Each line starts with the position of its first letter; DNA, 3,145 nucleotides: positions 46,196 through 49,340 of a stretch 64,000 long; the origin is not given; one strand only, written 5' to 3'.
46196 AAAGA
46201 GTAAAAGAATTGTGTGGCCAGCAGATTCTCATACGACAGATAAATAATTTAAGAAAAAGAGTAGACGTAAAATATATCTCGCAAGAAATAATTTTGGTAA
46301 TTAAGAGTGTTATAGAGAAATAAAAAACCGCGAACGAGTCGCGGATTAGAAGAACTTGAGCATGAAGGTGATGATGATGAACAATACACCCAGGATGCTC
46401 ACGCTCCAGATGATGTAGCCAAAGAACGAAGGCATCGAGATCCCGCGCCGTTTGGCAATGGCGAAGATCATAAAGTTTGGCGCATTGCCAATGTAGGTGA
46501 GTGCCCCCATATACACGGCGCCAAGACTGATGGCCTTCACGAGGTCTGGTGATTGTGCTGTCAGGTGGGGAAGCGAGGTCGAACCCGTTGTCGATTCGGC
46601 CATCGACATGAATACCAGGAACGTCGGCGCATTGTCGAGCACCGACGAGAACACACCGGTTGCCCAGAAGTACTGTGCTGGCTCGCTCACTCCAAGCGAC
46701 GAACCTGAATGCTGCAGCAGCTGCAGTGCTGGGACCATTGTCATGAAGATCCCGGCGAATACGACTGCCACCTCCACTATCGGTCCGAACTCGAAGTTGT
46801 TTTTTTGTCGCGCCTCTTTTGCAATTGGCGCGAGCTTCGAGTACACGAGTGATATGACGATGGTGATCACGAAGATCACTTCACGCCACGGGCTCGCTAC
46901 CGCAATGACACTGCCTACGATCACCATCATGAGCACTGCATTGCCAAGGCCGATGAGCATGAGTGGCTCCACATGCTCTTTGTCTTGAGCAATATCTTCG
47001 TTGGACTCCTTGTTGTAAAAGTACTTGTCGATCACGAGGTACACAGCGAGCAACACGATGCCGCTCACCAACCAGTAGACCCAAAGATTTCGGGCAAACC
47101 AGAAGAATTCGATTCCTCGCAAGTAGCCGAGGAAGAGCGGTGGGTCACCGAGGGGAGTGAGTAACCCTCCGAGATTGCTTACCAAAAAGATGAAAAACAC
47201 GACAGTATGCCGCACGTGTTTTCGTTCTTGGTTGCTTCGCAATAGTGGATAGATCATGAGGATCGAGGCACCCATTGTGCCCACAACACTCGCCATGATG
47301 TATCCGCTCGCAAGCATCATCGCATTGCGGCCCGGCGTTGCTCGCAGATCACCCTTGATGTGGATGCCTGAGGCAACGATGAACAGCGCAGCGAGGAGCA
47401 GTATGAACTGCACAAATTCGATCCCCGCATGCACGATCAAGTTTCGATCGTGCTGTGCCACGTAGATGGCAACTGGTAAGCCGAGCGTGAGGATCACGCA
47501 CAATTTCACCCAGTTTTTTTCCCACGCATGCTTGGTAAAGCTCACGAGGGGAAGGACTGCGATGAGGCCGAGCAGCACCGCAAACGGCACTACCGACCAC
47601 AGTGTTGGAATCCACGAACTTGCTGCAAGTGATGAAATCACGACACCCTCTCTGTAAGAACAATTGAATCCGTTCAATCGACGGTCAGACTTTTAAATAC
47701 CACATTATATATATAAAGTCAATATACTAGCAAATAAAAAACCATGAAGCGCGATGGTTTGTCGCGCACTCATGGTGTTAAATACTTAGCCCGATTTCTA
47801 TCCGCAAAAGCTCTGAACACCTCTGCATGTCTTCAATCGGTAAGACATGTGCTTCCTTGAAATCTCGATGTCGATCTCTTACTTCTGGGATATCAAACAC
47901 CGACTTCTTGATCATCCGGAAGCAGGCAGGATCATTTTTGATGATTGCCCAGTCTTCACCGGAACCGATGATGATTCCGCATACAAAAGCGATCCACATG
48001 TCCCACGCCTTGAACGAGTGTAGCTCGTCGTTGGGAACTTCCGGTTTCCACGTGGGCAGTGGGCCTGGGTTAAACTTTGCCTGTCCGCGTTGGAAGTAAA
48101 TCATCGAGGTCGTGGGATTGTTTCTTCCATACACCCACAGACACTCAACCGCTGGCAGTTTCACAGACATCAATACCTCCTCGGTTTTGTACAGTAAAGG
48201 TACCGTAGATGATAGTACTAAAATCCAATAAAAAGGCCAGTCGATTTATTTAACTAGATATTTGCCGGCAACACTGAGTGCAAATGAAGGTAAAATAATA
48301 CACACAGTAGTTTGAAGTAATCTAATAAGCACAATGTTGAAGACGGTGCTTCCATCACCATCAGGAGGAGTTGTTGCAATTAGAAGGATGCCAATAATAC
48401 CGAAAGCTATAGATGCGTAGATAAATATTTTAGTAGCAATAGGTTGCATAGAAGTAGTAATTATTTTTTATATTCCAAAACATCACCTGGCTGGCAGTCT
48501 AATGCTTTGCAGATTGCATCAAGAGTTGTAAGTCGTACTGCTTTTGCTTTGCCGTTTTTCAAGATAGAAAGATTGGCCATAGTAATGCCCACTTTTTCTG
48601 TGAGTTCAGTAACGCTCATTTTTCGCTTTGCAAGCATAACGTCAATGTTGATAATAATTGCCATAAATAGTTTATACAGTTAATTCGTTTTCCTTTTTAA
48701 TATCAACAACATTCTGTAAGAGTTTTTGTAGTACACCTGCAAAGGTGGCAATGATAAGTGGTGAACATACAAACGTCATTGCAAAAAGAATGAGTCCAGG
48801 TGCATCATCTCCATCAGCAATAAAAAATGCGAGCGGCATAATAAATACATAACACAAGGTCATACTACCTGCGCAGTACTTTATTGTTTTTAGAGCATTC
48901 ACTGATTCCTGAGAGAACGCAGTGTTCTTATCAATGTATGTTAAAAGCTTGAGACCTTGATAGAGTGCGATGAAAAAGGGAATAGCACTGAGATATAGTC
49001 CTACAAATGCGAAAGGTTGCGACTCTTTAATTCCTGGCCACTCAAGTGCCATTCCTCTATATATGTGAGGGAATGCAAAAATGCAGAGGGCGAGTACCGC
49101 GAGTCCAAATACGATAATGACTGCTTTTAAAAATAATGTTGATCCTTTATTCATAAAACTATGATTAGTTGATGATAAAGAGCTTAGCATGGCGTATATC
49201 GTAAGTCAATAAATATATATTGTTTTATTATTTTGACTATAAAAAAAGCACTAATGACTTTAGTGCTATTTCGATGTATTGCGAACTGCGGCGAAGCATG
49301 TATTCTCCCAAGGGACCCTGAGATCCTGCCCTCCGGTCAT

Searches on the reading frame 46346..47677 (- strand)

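Call 8: search_protein_families(library=pfam, proteins=[window:46346-47677:-], max_evalue=0.01)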
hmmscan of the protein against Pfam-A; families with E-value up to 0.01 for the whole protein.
window:46346-47677:- (443 aa): 2 families
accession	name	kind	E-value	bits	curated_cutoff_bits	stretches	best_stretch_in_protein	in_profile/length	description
PF16980.11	CitMHS_2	-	4.7e-136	454.5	25.7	1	25-439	5-446/448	Putative citrate transport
PF03600.22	CitMHS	-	4.4e-11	42.9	31.9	2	120-365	83-319/336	Citrate transporter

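Call 61: search_protein_families(library=ncbifam, proteins=[window:46346-47641:-], max_evalue=0.001)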
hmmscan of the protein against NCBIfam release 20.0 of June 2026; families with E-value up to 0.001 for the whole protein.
window:46346-47641:- (431 aa): 0 families

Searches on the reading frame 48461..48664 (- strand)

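Call 8: search_protein_families(library=pfam, proteins=[window:48461-48664:-], max_evalue=0.01)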
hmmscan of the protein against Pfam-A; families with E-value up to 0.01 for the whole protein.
window:48461-48664:- (67 aa): 3 families
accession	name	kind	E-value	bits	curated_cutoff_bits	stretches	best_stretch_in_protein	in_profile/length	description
PF13443.12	HTH_26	-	1.7e-25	89.5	22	1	6-66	1-61/63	Cro/C1-type HTH DNA-binding domain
PF01381.28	HTH_3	-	0.00012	22.5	23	1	12-60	6-53/55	Helix-turn-helix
PF13560.12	HTH_31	-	0.0066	17.2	27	1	13-62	12-60/64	Helix-turn-helix domain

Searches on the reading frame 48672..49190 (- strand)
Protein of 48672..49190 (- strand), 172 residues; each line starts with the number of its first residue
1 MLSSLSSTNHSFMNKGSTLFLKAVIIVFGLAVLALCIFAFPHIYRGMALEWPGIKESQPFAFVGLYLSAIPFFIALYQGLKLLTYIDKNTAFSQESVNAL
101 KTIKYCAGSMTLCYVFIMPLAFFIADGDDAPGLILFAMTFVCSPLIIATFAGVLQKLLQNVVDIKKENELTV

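Call 8: search_protein_families(library=pfam, proteins=[window:48672-49190:-], max_evalue=0.01)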
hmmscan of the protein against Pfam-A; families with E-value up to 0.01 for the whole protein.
window:48672-49190:- (172 aa): 1 family
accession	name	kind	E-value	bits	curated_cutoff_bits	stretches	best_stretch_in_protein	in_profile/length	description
PF11188.13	DUF2975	-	1.6e-30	106.2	27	1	50-172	17-130/130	Protein of unknown function (DUF2975)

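Call 61: search_protein_families(library=ncbifam, proteins=[window:48672-49190:-], max_evalue=0.001)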
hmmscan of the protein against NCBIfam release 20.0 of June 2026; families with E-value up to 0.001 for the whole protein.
window:48672-49190:- (172 aa): 0 families
